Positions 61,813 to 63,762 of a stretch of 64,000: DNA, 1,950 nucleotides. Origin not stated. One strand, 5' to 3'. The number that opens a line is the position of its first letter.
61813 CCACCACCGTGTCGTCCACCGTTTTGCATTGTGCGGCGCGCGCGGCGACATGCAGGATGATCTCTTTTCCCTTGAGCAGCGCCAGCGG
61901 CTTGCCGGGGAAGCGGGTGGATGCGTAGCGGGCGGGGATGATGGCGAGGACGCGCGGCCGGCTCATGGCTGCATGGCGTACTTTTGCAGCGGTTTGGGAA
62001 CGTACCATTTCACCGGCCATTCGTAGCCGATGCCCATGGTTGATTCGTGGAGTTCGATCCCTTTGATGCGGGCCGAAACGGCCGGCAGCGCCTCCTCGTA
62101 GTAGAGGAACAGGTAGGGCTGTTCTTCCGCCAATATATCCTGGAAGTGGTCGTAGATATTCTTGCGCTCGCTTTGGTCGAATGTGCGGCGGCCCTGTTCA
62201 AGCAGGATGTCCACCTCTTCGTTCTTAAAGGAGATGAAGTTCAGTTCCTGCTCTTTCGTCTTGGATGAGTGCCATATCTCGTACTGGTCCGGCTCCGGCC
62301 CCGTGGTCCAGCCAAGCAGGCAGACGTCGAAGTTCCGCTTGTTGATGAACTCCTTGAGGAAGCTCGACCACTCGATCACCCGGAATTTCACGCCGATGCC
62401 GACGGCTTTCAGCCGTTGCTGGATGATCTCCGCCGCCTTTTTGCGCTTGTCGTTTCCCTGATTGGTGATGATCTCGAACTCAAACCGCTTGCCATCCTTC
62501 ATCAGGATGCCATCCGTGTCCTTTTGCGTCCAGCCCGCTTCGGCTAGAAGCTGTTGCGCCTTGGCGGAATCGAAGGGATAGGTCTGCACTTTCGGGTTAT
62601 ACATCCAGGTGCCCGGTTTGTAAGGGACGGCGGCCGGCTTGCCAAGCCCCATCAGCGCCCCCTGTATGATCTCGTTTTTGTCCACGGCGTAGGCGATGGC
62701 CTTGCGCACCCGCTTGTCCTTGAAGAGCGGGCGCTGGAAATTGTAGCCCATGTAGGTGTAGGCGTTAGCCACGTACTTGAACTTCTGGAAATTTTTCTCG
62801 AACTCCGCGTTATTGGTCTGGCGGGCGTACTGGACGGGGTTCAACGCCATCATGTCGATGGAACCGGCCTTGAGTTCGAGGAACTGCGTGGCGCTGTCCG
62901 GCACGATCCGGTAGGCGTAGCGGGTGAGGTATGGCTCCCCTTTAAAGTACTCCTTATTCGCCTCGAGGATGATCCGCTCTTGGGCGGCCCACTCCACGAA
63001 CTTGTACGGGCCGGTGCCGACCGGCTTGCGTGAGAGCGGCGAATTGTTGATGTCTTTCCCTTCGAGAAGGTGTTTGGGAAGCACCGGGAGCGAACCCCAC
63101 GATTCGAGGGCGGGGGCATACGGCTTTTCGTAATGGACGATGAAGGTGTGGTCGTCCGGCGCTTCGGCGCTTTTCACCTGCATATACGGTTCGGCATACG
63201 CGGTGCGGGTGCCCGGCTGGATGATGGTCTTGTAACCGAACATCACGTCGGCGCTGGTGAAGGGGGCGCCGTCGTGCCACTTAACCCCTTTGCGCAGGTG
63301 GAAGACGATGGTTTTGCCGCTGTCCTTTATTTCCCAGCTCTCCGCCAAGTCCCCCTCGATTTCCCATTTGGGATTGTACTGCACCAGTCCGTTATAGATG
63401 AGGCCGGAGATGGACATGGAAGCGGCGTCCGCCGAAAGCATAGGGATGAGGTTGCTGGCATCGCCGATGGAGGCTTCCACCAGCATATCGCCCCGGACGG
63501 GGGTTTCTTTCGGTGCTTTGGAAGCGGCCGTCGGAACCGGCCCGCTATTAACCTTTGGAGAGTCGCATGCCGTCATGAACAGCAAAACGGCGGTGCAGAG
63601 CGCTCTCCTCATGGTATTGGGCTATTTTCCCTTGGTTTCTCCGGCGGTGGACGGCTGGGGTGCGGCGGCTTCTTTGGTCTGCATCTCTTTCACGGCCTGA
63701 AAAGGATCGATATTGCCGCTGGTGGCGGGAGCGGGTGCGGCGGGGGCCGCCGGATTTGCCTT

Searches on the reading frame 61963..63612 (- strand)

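Call 44: search_protein_families(library=pfam, proteins=[window:61963-63612:-], max_evalue=0.0001)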
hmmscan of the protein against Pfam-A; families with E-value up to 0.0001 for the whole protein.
window:61963-63612:- (549 aa): 1 family
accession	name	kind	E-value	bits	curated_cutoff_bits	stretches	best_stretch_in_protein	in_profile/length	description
PF00496.27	SBP_bac_5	-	1.4e-99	334.2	32.4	1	84-450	1-361/368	Bacterial extracellular solute-binding proteins, family 5 Middle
